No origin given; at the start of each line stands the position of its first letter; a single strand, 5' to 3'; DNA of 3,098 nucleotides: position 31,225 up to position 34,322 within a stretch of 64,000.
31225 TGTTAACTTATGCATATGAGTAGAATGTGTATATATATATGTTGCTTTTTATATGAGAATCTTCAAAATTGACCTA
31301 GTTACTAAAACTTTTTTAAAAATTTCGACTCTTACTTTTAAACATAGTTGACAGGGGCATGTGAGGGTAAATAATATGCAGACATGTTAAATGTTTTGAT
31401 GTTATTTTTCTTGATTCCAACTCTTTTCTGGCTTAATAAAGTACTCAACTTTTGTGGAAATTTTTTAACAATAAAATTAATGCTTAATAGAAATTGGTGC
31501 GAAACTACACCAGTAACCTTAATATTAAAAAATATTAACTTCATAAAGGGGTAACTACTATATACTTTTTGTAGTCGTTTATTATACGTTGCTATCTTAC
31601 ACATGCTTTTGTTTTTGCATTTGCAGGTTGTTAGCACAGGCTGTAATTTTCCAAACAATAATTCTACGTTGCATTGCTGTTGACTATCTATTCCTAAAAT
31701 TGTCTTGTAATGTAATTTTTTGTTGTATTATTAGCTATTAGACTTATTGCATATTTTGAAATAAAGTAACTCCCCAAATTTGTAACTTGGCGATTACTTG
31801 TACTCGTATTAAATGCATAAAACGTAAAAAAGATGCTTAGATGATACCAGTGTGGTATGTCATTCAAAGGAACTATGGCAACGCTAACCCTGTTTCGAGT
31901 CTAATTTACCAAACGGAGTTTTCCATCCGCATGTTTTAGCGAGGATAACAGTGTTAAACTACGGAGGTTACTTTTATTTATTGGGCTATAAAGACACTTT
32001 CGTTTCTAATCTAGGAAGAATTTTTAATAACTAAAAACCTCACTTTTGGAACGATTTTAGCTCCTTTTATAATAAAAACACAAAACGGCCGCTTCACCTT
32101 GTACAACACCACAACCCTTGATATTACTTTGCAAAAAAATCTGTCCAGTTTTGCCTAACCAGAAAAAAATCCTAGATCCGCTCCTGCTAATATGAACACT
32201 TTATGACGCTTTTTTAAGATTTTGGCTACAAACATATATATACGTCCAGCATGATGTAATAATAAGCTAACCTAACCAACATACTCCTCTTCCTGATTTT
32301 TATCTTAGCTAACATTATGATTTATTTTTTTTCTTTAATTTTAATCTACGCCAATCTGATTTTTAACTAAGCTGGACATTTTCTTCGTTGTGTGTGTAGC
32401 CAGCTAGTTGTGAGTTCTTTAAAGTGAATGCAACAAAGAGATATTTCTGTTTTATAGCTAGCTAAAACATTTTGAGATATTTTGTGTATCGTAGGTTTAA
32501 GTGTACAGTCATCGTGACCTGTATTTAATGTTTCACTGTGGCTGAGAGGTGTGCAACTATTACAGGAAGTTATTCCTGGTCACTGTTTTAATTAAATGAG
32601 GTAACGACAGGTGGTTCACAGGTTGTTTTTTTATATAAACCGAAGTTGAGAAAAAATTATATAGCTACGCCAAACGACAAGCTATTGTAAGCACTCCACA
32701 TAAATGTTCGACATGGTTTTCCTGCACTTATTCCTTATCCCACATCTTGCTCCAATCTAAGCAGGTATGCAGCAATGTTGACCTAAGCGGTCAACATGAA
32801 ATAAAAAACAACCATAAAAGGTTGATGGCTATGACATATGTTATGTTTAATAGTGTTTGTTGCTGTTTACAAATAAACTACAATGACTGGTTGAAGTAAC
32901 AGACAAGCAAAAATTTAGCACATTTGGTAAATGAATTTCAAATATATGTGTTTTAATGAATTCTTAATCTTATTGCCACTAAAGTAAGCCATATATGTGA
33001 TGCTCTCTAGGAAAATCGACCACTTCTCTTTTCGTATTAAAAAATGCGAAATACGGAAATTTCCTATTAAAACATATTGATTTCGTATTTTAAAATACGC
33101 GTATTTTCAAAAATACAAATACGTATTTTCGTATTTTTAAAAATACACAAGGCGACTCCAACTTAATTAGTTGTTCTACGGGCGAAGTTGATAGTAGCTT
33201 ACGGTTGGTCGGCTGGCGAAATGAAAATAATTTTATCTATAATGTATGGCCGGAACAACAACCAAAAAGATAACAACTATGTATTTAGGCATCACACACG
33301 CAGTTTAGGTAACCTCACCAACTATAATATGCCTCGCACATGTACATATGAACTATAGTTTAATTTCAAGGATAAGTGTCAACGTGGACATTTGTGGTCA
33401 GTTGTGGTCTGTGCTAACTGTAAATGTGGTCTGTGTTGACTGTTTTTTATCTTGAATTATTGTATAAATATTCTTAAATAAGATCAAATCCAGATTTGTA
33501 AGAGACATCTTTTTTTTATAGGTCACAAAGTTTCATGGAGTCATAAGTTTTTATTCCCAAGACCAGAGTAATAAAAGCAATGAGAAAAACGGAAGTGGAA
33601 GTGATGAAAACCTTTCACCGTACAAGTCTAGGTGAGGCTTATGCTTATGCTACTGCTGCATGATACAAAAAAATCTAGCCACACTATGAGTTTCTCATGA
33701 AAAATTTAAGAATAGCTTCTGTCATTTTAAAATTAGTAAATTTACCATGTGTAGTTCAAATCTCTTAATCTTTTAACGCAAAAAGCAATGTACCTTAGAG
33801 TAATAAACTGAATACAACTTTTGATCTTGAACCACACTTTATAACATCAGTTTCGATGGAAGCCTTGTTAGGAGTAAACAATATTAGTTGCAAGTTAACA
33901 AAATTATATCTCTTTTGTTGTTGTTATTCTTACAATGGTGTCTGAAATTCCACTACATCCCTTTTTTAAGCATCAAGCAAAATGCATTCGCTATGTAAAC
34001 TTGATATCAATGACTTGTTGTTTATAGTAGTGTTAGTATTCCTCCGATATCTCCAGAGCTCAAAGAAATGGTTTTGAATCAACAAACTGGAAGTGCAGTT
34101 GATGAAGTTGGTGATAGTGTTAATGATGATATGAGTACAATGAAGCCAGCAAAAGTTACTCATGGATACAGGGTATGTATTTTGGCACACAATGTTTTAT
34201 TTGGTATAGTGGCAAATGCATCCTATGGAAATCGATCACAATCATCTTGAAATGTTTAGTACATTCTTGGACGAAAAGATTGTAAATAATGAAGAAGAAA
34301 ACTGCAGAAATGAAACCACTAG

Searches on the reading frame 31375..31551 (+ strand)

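Call 72: search_protein_families(library=pfam, max_evalue=1, proteins=[window:31375-31551:+])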
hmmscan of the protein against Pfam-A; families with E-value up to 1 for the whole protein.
window:31375-31551:+ (59 aa): 1 family
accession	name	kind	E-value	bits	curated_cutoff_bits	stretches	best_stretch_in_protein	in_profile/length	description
PF13677.11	MotB_plug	-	0.057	13.4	24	1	1-14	22-35/58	Membrane MotB of proton-channel complex MotA/MotB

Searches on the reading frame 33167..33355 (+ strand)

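Call 72: search_protein_families(library=pfam, max_evalue=1, proteins=[window:33167-33355:+])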
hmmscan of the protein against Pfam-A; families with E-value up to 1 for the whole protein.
window:33167-33355:+ (63 aa): 1 family
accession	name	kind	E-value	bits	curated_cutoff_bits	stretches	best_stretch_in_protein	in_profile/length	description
PF23671.1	HTH_70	-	0.11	13.1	27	1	13-45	3-35/71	HTH 3-helical bundle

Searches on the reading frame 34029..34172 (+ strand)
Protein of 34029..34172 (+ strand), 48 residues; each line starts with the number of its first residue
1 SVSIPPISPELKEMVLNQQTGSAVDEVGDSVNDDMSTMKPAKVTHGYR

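Call 67: search_protein_representatives(protein=window:34029-34172:+)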
Query: 48 residues. Proteins with E-value up to 0.001 (for the whole library): 2; up to 1e-10: 0; up to 1e-30: 0. The best 2 are listed.
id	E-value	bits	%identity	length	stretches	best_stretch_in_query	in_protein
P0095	1.5e-10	55.9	46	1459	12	21-46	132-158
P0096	3.0e-06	42.7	35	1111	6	1-31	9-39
